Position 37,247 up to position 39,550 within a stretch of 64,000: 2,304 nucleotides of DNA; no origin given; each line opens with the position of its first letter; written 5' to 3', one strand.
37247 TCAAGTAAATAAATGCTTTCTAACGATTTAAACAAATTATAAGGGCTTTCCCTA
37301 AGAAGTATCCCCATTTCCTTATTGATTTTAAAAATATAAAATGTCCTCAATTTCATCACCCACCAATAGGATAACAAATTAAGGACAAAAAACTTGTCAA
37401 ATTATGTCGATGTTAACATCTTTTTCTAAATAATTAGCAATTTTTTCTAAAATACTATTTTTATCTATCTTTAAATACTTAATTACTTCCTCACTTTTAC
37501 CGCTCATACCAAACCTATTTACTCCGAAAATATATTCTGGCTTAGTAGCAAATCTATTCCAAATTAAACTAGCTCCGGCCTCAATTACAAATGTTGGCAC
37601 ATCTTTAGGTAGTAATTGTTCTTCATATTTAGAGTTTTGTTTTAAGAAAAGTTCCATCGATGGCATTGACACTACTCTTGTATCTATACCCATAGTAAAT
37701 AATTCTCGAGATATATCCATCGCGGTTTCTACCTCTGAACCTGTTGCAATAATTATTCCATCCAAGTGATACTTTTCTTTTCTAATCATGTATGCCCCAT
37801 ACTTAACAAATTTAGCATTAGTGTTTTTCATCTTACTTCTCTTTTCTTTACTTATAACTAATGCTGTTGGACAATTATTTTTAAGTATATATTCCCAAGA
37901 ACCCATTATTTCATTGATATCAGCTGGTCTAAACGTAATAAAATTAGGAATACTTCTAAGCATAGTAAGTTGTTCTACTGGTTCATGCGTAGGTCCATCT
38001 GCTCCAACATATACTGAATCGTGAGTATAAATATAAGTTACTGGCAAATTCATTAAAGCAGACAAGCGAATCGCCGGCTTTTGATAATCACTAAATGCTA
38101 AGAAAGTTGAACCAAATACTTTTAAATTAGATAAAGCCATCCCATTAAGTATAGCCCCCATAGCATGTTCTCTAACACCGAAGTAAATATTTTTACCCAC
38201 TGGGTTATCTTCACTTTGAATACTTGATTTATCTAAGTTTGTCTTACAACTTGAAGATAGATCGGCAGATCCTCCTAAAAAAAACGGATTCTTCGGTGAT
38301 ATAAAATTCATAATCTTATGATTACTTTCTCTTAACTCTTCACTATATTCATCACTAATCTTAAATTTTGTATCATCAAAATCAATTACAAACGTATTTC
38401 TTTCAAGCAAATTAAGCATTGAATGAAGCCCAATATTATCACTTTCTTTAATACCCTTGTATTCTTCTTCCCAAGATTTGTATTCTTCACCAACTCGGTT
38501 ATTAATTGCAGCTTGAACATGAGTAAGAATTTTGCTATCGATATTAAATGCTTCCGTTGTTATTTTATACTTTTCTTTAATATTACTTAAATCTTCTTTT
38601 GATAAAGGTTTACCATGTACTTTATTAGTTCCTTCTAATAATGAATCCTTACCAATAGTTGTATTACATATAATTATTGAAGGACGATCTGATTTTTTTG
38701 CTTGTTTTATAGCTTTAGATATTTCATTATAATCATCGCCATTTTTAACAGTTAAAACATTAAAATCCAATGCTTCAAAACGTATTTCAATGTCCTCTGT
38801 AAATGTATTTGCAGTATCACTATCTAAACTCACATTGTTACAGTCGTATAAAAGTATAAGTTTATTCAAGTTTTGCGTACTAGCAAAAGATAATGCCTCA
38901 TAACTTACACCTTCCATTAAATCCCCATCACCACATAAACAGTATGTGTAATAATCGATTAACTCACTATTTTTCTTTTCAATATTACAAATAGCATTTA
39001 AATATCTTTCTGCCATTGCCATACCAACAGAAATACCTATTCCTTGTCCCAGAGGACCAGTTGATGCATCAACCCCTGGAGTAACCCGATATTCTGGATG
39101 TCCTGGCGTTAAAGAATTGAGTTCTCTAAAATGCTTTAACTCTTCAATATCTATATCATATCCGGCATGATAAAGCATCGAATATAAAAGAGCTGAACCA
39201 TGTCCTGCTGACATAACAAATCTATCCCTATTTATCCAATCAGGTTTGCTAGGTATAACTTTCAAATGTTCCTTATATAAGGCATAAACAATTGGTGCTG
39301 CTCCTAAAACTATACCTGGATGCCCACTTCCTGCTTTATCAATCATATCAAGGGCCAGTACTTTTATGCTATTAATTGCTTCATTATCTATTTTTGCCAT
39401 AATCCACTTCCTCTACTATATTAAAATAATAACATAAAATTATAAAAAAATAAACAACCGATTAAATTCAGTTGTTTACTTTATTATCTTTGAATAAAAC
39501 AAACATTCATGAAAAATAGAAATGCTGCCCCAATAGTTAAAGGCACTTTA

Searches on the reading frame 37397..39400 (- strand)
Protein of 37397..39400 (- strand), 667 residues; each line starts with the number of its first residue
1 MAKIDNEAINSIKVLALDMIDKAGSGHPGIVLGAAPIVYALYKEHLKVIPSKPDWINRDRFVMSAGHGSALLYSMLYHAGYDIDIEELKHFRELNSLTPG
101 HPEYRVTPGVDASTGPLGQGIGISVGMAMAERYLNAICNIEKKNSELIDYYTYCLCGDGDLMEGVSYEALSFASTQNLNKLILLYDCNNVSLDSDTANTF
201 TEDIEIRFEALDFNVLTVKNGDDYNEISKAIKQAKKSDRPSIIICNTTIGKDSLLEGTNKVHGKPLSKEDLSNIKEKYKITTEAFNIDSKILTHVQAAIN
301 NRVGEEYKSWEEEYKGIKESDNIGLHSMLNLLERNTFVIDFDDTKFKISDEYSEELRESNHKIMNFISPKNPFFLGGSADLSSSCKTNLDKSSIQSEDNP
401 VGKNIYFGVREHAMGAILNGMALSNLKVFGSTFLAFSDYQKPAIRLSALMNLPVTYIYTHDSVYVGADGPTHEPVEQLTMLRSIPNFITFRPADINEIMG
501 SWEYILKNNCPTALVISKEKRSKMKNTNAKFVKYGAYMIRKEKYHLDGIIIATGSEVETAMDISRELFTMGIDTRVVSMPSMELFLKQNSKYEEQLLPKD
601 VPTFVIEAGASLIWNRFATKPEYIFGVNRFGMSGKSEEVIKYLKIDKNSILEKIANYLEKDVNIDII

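Call 27: search_protein_families(library=pfam, proteins=[window:37397-39400:-], max_evalue=0.001)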
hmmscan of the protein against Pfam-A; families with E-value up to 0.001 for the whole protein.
window:37397-39400:- (667 aa): 5 families
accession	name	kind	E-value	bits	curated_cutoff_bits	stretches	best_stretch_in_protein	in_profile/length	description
PF00456.26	Transketolase_N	-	3e-111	372.1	22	1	5-318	2-315/334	Transketolase, thiamine diphosphate binding domain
PF02779.29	Transket_pyr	-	8.3e-40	136.7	27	1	357-519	6-170/174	Transketolase, pyrimidine binding domain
PF22613.1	Transketolase_C_1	-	1.3e-30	106.3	27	1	535-645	1-112/113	Transketolase-like TK C-terminal domain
PF02780.25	Transketolase_C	-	2.3e-07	31.2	25.9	1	549-650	13-124/124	Transketolase, C-terminal domain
PF13292.11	DXP_synthase_N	-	1.2e-05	25.2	21.2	0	149-193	133-176/274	1-deoxy-D-xylulose-5-phosphate synthase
